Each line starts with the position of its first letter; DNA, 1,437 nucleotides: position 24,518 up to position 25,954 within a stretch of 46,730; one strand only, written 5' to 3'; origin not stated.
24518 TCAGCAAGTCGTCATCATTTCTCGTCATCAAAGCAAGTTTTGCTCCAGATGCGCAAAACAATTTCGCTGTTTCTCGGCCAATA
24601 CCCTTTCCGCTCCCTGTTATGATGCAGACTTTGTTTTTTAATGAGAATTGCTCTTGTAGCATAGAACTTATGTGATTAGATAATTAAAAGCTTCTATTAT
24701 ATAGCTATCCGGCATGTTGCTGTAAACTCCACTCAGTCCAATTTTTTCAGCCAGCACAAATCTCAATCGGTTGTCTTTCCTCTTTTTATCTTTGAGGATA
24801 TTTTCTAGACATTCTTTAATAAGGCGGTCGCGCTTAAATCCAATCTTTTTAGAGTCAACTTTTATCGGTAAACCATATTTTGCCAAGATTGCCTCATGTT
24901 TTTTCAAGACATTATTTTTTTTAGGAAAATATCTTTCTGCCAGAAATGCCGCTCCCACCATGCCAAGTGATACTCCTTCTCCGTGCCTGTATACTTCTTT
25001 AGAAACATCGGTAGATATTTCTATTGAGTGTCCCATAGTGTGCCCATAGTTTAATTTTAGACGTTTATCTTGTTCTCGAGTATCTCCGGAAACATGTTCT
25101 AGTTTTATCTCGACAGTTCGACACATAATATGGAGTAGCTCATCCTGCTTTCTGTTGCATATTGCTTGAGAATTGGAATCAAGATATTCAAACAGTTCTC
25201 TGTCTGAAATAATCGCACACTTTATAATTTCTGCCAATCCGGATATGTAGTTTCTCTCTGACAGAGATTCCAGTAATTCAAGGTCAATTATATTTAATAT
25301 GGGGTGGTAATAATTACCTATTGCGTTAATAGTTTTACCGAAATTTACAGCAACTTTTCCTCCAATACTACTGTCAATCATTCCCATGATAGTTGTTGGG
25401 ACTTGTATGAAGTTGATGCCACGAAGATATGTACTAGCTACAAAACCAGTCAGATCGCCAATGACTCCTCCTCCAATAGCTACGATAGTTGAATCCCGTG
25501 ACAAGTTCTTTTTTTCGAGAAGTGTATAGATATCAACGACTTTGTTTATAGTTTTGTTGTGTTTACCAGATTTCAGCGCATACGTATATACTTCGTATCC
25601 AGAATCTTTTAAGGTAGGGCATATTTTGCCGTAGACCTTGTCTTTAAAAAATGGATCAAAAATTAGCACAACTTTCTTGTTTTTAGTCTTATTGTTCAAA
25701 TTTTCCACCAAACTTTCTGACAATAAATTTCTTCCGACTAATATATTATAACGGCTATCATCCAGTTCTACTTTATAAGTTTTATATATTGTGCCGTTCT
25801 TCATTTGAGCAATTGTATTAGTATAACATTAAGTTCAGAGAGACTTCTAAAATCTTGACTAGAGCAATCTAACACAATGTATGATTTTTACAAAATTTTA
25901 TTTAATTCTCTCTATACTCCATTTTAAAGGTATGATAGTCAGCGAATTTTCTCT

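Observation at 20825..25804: AroB-like cyclase + SDR + KdsB-type CMP-transferase + FkbM methyltransferase + HP-motif unknown: a possible CMP-activated carbocyclic or novel ulosonic-acid branch inside a glycan locus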

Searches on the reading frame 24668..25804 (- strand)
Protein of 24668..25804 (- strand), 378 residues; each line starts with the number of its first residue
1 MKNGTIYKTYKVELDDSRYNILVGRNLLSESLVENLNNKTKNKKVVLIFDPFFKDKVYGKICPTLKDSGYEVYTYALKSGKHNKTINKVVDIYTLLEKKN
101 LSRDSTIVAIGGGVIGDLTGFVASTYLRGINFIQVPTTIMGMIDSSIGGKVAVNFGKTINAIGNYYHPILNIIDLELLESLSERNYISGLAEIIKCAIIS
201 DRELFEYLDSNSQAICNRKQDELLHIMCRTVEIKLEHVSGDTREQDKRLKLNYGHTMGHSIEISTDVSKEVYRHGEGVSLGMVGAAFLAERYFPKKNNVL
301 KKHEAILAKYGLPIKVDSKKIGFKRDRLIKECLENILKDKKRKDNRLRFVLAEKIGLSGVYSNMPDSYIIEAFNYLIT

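Call 3: search_protein_families(library=pfam, proteins=[window:24668-25804:-], max_evalue=0.01)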
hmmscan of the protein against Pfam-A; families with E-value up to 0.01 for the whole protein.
window:24668-25804:- (378 aa): 4 families
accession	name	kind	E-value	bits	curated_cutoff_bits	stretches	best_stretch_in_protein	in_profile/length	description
PF01761.26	DHQ_synthase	-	1.9e-39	134.3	24.2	1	75-186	2-113/115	3-dehydroquinate synthase N-terminal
PF24621.2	DHQS_C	-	1.2e-34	119.7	27.6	1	189-341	1-143/144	3-dehydroquinate synthase C-terminal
PF13685.12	Fe-ADH_2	-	5.1e-09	36.7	28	1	34-139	11-108/149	Iron-containing alcohol dehydrogenase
PF00465.25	Fe-ADH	-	5.7e-06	26.5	31.3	1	35-138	13-130/168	Iron-containing alcohol dehydrogenase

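Call 4: search_protein_families(library=ncbifam, proteins=[window:24668-25804:-], max_evalue=0.01)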
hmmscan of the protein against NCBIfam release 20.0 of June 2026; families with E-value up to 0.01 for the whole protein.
window:24668-25804:- (378 aa): 7 families
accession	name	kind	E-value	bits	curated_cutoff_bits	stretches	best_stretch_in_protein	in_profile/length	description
TIGR01357.1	aroB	equivalog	7.6e-96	321.3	305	1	19-371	1-341/344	3-dehydroquinate synthase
TIGR04425.1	P_lya_rel_AroB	hypoth_equivalog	8.5e-63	212.5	400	1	30-374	14-342/348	AroB-related putative sugar phosphate phospholyase (cyclizing)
NF010627.0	PRK14021.1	equivalog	1.7e-55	188.4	565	1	19-373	189-537/542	bifunctional shikimate kinase/3-dehydroquinate synthase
NF004852.0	PRK06203.1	equivalog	3.4e-50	171.1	333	1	75-374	92-389/407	3-dehydroquinate synthase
NF010556.0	PRK13951.1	equivalog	1.2e-44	153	560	1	55-351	197-470/492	bifunctional shikimate kinase AroK/3-dehydroquinate synthase AroB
NF002022.0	PRK00843.1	equivalog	4.1e-08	32.6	413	1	20-204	13-184/350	NAD(P)-dependent glycerol-1-phosphate dehydrogenase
NF006941.0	PRK09423.1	subfamily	0.00014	20.9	336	0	39-137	26-116/367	glycerol dehydrogenase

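Call 14: search_solved_structures(query=window:24668-25804:-, max_evalue=1e-10, show_alignments=2)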
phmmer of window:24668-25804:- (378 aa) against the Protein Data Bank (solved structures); distinct sequences matched with E-value up to 1e-10: 16.
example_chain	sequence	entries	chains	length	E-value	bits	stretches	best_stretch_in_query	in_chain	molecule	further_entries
6lk2_A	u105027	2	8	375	2.4e-56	194.6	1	40-372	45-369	3-dehydroquinate synthase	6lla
3okf_A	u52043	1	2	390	5.1e-56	193.5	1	11-376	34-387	3-dehydroquinate synthase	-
3zok_A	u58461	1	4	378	6.5e-52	180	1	11-315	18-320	3-DEHYDROQUINATE SYNTHASE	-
5hvn_A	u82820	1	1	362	2.2e-51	178.3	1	19-359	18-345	3-dehydroquinate synthase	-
6c5c_A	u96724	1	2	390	6.4e-50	173.5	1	71-357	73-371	3-dehydroquinate synthase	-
5eks_A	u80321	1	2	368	3.4e-49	171.1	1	8-359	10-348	3-dehydroquinate synthase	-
3qbd_A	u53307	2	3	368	4.3e-49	170.7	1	16-359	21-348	3-dehydroquinate synthase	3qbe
7u5s_A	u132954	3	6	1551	9.3e-49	169.6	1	71-357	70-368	Pentafunctional AROM polypeptide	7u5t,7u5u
1dqs_A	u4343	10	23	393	2.4e-47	165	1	47-357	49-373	PROTEIN (3-DEHYDROQUINATE SYNTHASE) | 3-DEHYDROQUINATE SYNTHASE | Pentafunctional AROM polypeptide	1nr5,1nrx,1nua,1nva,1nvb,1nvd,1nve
6hqv_A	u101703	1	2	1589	9.7e-46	159.7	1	71-357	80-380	Pentafunctional AROM polypeptide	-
3clh_A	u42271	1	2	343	2.6e-45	158.3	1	68-372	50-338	3-dehydroquinate synthase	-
1xag_A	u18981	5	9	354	1.4e-36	129.6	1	71-351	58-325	3-dehydroquinate synthase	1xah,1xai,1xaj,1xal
4p53_A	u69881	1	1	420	1.4e-30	109.8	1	16-290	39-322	Cyclase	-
1ujn_A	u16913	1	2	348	1.6e-30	109.6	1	76-289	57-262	dehydroquinate synthase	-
2d2x_A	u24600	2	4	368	6.5e-30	107.6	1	71-317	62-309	2-deoxy-scyllo-inosose synthase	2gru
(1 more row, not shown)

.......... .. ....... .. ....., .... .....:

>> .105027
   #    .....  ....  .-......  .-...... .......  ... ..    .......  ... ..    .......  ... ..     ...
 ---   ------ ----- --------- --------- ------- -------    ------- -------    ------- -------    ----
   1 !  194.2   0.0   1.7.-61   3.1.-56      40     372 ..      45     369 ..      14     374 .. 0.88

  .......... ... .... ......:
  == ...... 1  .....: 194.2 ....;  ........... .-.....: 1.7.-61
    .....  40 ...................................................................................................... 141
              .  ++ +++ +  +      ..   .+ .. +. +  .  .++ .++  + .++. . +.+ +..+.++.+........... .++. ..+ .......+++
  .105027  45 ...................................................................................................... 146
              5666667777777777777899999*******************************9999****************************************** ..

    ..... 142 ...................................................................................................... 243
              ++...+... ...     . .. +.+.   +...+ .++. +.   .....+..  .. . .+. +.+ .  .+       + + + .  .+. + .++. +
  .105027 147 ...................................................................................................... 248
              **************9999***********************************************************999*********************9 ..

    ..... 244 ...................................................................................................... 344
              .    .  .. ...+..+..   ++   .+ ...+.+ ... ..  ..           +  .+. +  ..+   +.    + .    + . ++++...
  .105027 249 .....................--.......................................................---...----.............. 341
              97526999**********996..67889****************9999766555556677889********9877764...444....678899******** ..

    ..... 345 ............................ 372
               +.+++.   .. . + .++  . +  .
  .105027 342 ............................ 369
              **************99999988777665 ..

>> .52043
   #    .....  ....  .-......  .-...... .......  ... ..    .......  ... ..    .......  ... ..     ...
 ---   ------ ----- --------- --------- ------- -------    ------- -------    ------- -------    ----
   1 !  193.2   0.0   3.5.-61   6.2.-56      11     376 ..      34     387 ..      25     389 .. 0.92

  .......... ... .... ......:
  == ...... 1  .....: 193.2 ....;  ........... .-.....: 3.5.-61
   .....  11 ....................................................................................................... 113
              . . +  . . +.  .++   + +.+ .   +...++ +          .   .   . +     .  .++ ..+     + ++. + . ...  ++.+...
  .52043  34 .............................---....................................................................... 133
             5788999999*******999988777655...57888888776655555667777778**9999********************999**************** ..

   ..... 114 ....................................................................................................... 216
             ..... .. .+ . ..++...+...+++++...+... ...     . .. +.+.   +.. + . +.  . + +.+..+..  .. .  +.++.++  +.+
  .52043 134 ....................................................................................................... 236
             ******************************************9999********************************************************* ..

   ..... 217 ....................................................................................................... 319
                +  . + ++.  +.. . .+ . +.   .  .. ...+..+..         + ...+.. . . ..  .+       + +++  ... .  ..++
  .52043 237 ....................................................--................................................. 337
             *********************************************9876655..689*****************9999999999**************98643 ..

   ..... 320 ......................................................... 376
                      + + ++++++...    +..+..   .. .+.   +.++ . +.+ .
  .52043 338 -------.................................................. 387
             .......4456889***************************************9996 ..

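Call 20: find_homologous_proteins(query=window:24668-25804:-, max_evalue=1e-40)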
Query window:24668-25804:- (378 aa): 6114 proteins with E <= 1e-40 among 8000 candidates; the best 120 are listed.
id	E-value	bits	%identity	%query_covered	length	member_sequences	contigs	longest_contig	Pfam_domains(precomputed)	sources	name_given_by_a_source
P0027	5.0e-245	830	100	100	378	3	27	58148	PF13685.13,PF24621.3,PF00465.26,PF01761.27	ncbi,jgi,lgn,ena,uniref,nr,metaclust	ncbi:MAG: 3-dehydroquinate synthase [Candidatus Zambryskibacteria bacterium RIFCSPHIGHO2_12_FULL_38_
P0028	2.6e-184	630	76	100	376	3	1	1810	PF13685.13,PF24621.3,PF00465.26,PF01761.27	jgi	-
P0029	1.5e-178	611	72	99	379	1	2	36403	PF13685.13,PF24621.3,PF00465.26,PF01761.27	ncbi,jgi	-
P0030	3.4e-161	554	64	100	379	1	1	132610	PF13685.13,PF24621.3,PF01761.27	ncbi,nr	ncbi:MAG: 3-dehydroquinate synthase [Candidatus Omnitrophica bacterium]|nr:3-dehydroquinate synthase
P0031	3.3e-159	548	65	100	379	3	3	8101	PF13685.13,PF24621.3,PF01761.27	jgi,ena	-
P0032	1.1e-157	543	62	99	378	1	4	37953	PF13685.13,PF24621.3,PF00465.26,PF01761.27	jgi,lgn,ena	-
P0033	7.4e-156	537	64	99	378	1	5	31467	PF13685.13,PF24621.3,PF01761.27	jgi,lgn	jgi:3-dehydroquinate synthase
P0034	1.6e-152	526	62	100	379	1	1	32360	PF13685.13,PF24621.3,PF00465.26,PF01761.27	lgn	-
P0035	1.3e-147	510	61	98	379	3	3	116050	PF13685.13,PF24621.3,PF00465.26,PF01761.27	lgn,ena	-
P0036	2.3e-146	506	61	98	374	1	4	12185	PF13685.13,PF24621.3,PF00465.26,PF01761.27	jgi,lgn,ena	-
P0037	6.0e-142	491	59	100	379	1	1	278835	PF24621.3,PF00465.26,PF01761.27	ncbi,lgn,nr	ncbi:MAG: 3-dehydroquinate synthase [Candidatus Omnitrophica bacterium]|nr:3-dehydroquinate synthase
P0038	4.9e-141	488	58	99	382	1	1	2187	PF13685.13,PF24621.3,PF00465.26,PF01761.27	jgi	-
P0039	3.4e-140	485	57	99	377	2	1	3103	PF13685.13,PF24621.3,PF00465.26,PF01761.27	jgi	jgi:3-dehydroquinate synthase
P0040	3.7e-140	485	58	98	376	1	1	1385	PF13685.13,PF24621.3,PF00465.26,PF01761.27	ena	-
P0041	4.2e-140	485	58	100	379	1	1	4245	PF13685.13,PF24621.3,PF01761.27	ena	-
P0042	2.5e-139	482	57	98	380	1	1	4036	PF13685.13,PF24621.3,PF00465.26,PF01761.27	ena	-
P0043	2.8e-139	482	59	98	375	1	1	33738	PF13685.13,PF24621.3,PF01761.27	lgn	-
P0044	8.2e-139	481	59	98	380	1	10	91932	PF13685.13,PF24621.3,PF01761.27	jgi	-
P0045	1.2e-138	480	57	99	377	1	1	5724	PF13685.13,PF24621.3,PF00465.26,PF01761.27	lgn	-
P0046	6.5e-138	478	58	96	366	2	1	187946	PF13685.13,PF24621.3,PF00465.26,PF01761.27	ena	-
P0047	7.3e-138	478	56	100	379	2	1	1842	PF13685.13,PF24621.3,PF01761.27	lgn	-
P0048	8.6e-138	477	57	99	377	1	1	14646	PF13685.13,PF24621.3,PF00465.26,PF01761.27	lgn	-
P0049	1.1e-137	477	56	100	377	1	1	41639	PF13685.13,PF24621.3,PF00465.26,PF01761.27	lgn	-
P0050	2.1e-137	476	58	100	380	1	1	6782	PF13685.13,PF24621.3,PF01761.27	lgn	-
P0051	2.2e-137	476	55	99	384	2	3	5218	PF13685.13,PF24621.3,PF00465.26,PF01761.27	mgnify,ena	mgnify:CR=1 FL=1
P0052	4.9e-137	475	57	99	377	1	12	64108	PF13685.13,PF24621.3,PF00465.26,PF01761.27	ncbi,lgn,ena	-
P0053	5.3e-137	475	56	98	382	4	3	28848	PF13685.13,PF24621.3,PF00465.26,PF01761.27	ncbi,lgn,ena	-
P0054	5.8e-137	475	57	100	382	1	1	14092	PF13685.13,PF24621.3,PF01761.27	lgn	-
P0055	9.6e-137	474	55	100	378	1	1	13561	PF13685.13,PF24621.3,PF00465.26,PF01761.27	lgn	-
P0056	1.1e-136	474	58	98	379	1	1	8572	PF13685.13,PF24621.3,PF00465.26,PF01761.27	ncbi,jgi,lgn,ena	ncbi:MAG: 3-dehydroquinate synthase family protein [Candidatus Omnitrophota bacterium]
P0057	1.2e-136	474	58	98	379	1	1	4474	PF13685.13,PF24621.3,PF00465.26,PF01761.27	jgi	jgi:3-dehydroquinate synthase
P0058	5.6e-136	471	57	99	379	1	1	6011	PF13685.13,PF24621.3,PF00465.26,PF01761.27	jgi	-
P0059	1.0e-135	471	59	98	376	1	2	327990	PF13685.13,PF24621.3,PF01761.27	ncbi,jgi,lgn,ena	-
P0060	1.6e-135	470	59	98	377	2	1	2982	PF13685.13,PF24621.3,PF01761.27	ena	-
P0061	1.7e-135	470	56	99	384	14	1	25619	PF13685.13,PF24621.3,PF00465.26,PF01761.27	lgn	-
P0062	2.2e-135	469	57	99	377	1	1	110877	PF13685.13,PF24621.3,PF00465.26,PF01761.27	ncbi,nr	ncbi:MAG: 3-dehydroquinate synthase [Candidatus Brocadiaceae bacterium]|nr:3-dehydroquinate synthase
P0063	3.5e-135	469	57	100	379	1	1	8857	PF13685.13,PF24621.3,PF01761.27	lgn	-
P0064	5.5e-135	468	55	99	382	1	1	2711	PF13685.13,PF24621.3,PF00465.26,PF01761.27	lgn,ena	-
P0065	7.4e-135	468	58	98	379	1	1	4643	PF13685.13,PF24621.3,PF01761.27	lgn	-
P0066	8.5e-135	468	54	99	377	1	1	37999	PF13685.13,PF24621.3,PF00465.26,PF01761.27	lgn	-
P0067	1.0e-134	467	55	98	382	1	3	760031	PF13685.13,PF24621.3,PF00465.26,PF01761.27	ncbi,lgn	-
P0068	1.2e-134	467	55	100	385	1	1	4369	PF13685.13,PF24621.3,PF01761.27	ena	-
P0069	2.9e-134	466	57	98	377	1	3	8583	PF13685.13,PF24621.3,PF00465.26,PF01761.27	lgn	-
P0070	3.3e-134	466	56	98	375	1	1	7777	PF13685.13,PF24621.3,PF00465.26,PF01761.27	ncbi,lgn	-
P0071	8.8e-134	464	58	98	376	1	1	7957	PF13685.13,PF24621.3,PF01761.27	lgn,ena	-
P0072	1.0e-133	464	56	98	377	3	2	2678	PF13685.13,PF24621.3,PF00465.26,PF01761.27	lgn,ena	-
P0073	1.2e-133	464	56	98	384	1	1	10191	PF13685.13,PF24621.3,PF00465.26,PF01761.27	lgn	-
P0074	1.3e-133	464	57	99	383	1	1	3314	PF13685.13,PF24621.3,PF00465.26,PF01761.27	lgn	-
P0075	2.0e-133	463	54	99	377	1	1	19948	PF13685.13,PF24621.3,PF00465.26,PF01761.27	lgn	-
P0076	2.1e-133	463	55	100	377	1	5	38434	PF13685.13,PF24621.3,PF00465.26,PF01761.27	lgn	-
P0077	2.5e-133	463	55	98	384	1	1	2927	PF13685.13,PF24621.3,PF00465.26,PF01761.27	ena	-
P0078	5.6e-133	462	53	98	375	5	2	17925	PF13685.13,PF24621.3,PF00465.26,PF01761.27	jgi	jgi:3-dehydroquinate synthase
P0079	1.4e-132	460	53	98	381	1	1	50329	PF13685.13,PF24621.3,PF00465.26,PF01761.27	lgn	-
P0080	2.3e-132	460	56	98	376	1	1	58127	PF13685.13,PF24621.3,PF00465.26,PF01761.27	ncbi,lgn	-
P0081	3.1e-132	459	55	99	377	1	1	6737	PF13685.13,PF24621.3,PF00465.26,PF01761.27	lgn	-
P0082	5.5e-132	458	55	98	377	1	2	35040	PF13685.13,PF24621.3,PF00465.26,PF01761.27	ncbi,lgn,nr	ncbi:MAG: 3-dehydroquinate synthase [Ignavibacteriae bacterium]|nr:3-dehydroquinate synthase [Ignavi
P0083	6.3e-132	458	55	99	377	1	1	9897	PF13685.13,PF24621.3,PF00465.26,PF01761.27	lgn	-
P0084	7.1e-132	458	56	98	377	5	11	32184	PF13685.13,PF24621.3,PF00465.26,PF01761.27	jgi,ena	-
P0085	1.0e-131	457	55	99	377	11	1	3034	PF13685.13,PF24621.3,PF00465.26,PF01761.27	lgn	-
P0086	1.1e-131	457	56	99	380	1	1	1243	PF13685.13,PF24621.3,PF00465.26,PF01761.27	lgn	-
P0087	1.7e-131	457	55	99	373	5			PF13685.13,PF24621.3,PF00465.26,PF01761.27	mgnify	mgnify:FL=1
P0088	1.8e-131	457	57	98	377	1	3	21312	PF13685.13,PF24621.3,PF01761.27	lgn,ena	-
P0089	2.3e-131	456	52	98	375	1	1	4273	PF13685.13,PF24621.3,PF00465.26,PF01761.27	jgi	-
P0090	2.8e-131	456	54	98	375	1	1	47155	PF13685.13,PF24621.3,PF00465.26,PF01761.27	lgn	-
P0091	3.5e-131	456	55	98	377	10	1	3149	PF13685.13,PF24621.3,PF00465.26,PF01761.27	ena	-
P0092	7.8e-131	455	54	100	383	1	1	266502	PF13685.13,PF24621.3,PF00465.26,PF01761.27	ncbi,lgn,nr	ncbi:MAG: 3-dehydroquinate synthase [Deltaproteobacteria bacterium]|nr:3-dehydroquinate synthase [De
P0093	1.2e-130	454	56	98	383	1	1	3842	PF13685.13,PF24621.3,PF00465.26,PF01761.27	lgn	-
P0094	5.9e-130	452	59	92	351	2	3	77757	PF13685.13,PF24621.3,PF01761.27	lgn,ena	-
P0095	9.0e-130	451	55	98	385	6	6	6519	PF13685.13,PF24621.3,PF00465.26,PF01761.27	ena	-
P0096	1.6e-129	450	54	99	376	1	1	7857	PF13685.13,PF24621.3,PF00465.26,PF01761.27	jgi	-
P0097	2.7e-129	449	55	98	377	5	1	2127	PF13685.13,PF24621.3,PF00465.26,PF01761.27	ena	-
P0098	3.7e-129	449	54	99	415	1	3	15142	PF13685.13,PF24621.3,PF00465.26,PF01761.27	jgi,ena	-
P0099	5.6e-129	448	54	99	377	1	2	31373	PF13685.13,PF24621.3,PF00465.26,PF01761.27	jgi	-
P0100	3.9e-128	446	52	99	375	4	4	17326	PF13685.13,PF24621.3,PF00465.26,PF01761.27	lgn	-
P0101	1.6e-127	444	54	99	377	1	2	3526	PF13685.13,PF24621.3,PF00465.26,PF01761.27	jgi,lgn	-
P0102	1.8e-127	443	55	99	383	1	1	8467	PF13685.13,PF24621.3,PF00465.26,PF01761.27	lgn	-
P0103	2.3e-127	443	51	98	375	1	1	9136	PF13685.13,PF24621.3,PF01761.27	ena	-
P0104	5.3e-127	442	54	98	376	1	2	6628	PF13685.13,PF24621.3,PF00465.26,PF01761.27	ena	-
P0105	5.4e-127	442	52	99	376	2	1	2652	PF13685.13,PF24621.3,PF00465.26,PF01761.27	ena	-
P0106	1.1e-126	441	51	98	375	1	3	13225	PF13685.13,PF24621.3,PF00465.26,PF01761.27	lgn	-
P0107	2.1e-126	440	53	100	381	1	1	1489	PF13685.13,PF24621.3,PF00465.26,PF01761.27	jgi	-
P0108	2.4e-126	440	51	98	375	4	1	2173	PF13685.13,PF24621.3,PF00465.26,PF01761.27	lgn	-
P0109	6.1e-126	438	52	98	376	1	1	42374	PF13685.13,PF24621.3,PF00465.26,PF01761.27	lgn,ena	-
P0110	6.9e-126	438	53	99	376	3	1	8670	PF13685.13,PF24621.3,PF00465.26,PF01761.27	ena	-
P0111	7.0e-126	438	51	98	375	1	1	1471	PF13685.13,PF24621.3,PF00465.26,PF01761.27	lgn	-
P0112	8.0e-126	438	52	98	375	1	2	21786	PF13685.13,PF24621.3,PF00465.26,PF01761.27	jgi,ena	-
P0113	4.7e-125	436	51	98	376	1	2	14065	PF13685.13,PF24621.3,PF00465.26,PF01761.27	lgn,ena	-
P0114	5.4e-125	435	53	98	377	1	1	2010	PF13685.13,PF24621.3,PF00465.26,PF01761.27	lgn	-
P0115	5.8e-125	435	52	98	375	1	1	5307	PF13685.13,PF24621.3,PF00465.26,PF01761.27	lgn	-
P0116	7.8e-125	435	53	99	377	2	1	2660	PF13685.13,PF24621.3,PF00465.26,PF01761.27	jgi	-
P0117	8.3e-125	435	53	98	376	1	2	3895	PF13685.13,PF24621.3,PF00465.26,PF01761.27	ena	-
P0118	1.9e-124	434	52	98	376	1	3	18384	PF13685.13,PF24621.3,PF00465.26,PF01761.27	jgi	-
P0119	2.4e-124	433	50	99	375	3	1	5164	PF13685.13,PF24621.3,PF00465.26,PF01761.27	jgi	-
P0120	4.2e-124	432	52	98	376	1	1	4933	PF13685.13,PF24621.3,PF00465.26,PF01761.27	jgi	jgi:3-dehydroquinate synthase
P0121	4.6e-124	432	53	96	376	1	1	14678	PF13685.13,PF24621.3,PF00465.26,PF01761.27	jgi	jgi:3-dehydroquinate synthase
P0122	5.0e-124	432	54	99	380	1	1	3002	PF13685.13,PF24621.3,PF01761.27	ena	-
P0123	5.0e-124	432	51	99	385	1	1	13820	PF13685.13,PF24621.3,PF00465.26,PF01761.27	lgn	-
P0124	6.4e-124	432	51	98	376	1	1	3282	PF13685.13,PF24621.3,PF00465.26,PF01761.27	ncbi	-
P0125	2.5e-123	430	52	99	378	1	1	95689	PF13685.13,PF24621.3,PF00465.26,PF01761.27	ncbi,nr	ncbi:MAG: 3-dehydroquinate synthase [Candidatus Saganbacteria bacterium]|nr:3-dehydroquinate synthas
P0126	2.7e-123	430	50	99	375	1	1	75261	PF13685.13,PF24621.3,PF00465.26,PF01761.27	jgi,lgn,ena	-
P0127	3.3e-123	429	52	98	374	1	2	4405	PF13685.13,PF24621.3,PF00465.26,PF01761.27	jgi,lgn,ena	-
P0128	3.3e-123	429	51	98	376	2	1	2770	PF13685.13,PF24621.3,PF00465.26,PF01761.27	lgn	-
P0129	3.8e-123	429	51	99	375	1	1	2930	PF13685.13,PF24621.3,PF00465.26,PF01761.27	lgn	-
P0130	5.9e-123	429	51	97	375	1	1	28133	PF13685.13,PF24621.3,PF00465.26,PF01761.27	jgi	jgi:3-dehydroquinate synthase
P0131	6.2e-123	429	53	98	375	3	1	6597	PF13685.13,PF24621.3,PF00465.26,PF01761.27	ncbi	-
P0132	1.1e-122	428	52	98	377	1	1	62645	PF24621.3,PF01761.27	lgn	-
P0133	1.9e-122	427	51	98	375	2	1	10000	PF13685.13,PF24621.3,PF00465.26,PF01761.27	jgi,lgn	-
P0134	2.1e-122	427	52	98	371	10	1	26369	PF13685.13,PF24621.3,PF00465.26,PF01761.27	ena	-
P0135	3.3e-122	426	50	99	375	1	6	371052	PF13685.13,PF24621.3,PF00465.26,PF01761.27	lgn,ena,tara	tara:strand:- start:88428 stop:89555 length:1128 start_codon:yes stop_codon:yes gene_type:complete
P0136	3.8e-122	426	50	98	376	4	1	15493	PF13685.13,PF24621.3,PF00465.26,PF01761.27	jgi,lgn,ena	-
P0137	4.1e-122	426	50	98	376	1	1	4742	PF13685.13,PF24621.3,PF00465.26,PF01761.27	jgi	-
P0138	5.4e-122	425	53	98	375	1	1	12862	PF13685.13,PF24621.3,PF00465.26,PF01761.27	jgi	jgi:3-dehydroquinate synthase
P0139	5.9e-122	425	53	97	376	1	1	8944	PF13685.13,PF24621.3,PF00465.26,PF01761.27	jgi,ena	jgi:3-dehydroquinate synthase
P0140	8.2e-122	425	51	98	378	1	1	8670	PF13685.13,PF24621.3,PF00465.26,PF01761.27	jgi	-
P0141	9.4e-122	425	49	99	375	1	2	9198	PF13685.13,PF24621.3,PF00465.26,PF01761.27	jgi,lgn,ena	-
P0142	1.1e-121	424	50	99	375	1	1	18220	PF13685.13,PF24621.3,PF01761.27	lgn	-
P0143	1.1e-121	424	51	98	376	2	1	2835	PF13685.13,PF24621.3,PF01761.27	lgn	-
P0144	1.5e-121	424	51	98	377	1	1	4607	PF13685.13,PF24621.3,PF00465.26,PF01761.27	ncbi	-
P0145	1.6e-121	424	51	98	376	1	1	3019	PF13685.13,PF24621.3,PF00465.26,PF01761.27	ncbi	-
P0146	2.1e-121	423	50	98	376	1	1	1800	PF13685.13,PF24621.3,PF00465.26,PF01761.27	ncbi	-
